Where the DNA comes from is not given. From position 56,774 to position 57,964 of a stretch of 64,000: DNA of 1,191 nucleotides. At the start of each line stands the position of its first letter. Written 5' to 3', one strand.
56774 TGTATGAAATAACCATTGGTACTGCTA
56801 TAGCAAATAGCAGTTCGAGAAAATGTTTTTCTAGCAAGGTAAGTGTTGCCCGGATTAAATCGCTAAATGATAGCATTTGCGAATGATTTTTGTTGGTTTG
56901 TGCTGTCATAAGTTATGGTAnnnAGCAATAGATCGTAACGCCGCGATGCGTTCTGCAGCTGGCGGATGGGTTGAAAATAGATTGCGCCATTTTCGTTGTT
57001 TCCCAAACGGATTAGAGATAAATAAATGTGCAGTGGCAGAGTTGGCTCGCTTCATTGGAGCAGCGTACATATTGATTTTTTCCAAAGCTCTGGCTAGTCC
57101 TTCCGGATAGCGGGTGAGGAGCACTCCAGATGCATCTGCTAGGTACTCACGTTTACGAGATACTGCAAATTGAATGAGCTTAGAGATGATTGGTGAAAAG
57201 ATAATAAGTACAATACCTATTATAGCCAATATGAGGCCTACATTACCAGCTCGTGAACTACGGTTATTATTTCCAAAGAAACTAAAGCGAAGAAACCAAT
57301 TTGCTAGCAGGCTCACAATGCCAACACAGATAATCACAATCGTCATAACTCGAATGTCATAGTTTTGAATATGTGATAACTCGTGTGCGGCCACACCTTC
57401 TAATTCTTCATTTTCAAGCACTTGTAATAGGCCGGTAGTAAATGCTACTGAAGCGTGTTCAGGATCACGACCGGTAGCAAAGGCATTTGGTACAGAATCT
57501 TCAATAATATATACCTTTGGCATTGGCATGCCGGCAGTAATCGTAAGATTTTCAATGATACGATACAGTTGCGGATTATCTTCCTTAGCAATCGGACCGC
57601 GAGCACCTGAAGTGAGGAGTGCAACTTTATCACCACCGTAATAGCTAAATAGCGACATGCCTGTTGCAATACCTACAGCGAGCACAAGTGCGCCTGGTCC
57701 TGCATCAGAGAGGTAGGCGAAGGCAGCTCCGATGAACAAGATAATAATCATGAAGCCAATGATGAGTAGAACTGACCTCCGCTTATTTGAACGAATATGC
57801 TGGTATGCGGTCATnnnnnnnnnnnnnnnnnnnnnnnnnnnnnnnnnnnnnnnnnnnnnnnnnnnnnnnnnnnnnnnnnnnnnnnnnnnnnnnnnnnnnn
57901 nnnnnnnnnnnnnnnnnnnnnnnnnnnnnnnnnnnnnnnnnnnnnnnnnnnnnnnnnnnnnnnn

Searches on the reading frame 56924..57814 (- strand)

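Call 51: search_protein_families(library=pfam, proteins=[window:56924-57814:-], max_evalue=0.001)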
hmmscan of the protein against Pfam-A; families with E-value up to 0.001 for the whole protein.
window:56924-57814:- (297 aa): 1 family
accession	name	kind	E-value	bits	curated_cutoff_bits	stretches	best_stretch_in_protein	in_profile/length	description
PF01435.24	Peptidase_M48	-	1.4e-33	116.7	20.3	1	79-296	3-185/186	Peptidase family M48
